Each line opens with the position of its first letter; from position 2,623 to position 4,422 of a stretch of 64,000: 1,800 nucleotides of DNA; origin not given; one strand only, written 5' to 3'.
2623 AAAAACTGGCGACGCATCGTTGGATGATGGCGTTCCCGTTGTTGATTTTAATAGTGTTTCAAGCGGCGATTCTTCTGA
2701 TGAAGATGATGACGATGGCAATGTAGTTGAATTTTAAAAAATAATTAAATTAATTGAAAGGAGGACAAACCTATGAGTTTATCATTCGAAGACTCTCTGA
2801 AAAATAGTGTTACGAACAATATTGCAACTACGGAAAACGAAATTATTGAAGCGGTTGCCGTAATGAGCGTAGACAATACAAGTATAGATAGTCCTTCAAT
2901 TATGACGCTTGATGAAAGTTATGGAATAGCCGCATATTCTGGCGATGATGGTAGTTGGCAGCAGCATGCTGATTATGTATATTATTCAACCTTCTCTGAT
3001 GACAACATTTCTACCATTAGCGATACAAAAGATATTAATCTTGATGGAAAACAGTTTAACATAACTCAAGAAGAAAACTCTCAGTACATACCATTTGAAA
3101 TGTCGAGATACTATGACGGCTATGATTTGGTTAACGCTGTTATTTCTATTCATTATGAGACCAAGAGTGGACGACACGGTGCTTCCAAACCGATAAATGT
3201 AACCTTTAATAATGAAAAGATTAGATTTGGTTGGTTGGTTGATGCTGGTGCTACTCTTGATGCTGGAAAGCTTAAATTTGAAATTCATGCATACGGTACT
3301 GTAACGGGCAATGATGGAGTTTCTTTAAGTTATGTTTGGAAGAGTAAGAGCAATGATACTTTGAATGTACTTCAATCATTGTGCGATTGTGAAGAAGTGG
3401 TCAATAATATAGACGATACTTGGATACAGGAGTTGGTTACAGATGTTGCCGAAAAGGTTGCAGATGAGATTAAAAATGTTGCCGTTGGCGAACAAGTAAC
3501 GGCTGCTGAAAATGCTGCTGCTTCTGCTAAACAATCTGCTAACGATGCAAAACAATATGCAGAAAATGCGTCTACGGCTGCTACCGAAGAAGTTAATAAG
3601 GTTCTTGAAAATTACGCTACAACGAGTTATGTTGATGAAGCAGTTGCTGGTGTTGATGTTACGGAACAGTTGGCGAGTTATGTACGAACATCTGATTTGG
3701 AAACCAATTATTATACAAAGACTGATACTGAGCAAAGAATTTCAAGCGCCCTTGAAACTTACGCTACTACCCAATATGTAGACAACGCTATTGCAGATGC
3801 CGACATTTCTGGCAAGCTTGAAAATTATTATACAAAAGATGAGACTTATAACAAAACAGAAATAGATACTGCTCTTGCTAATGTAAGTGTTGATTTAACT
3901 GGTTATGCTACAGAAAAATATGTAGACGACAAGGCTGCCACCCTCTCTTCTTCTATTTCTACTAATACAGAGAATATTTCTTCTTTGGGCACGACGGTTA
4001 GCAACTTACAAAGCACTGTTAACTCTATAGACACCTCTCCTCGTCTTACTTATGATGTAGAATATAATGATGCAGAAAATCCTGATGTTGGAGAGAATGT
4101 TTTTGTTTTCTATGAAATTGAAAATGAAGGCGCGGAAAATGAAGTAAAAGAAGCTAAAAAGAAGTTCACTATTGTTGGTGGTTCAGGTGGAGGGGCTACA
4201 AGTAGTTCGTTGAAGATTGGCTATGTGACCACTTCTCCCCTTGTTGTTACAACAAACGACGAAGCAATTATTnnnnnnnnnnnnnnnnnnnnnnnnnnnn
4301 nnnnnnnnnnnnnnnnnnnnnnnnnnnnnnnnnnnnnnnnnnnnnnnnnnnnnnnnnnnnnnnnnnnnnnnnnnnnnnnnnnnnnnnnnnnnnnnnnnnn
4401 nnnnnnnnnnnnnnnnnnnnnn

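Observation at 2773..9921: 2382-aa mosaic tail protein containing a CotH-like kinase-fold domain, LRRs and lectin-like modules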

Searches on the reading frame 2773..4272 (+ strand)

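Call 6: search_protein_families(library=pfam, proteins=[window:2773-4272:+], max_evalue=10)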
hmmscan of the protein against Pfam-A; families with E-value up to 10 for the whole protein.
window:2773-4272:+ (500 aa): 5 families
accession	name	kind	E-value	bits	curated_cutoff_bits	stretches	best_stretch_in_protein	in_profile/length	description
PF11839.13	Alanine_zipper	-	0.011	16.4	23.1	1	240-272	15-47/69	Alanine-zipper, major outer membrane lipoprotein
PF16717.10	RAC_head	-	0.2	13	27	1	198-250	38-91/98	Ribosome-associated complex head domain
PF11871.13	DUF3391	-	0.56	11.2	27.8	1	208-283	38-113/136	Domain of unknown function (DUF3391)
PF05103.18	DivIVA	-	3.4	8.1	28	1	225-280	71-125/131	DivIVA protein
PF07956.16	DUF1690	-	4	8.3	29.7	1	210-280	20-91/139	Protein of Unknown function (DUF1690)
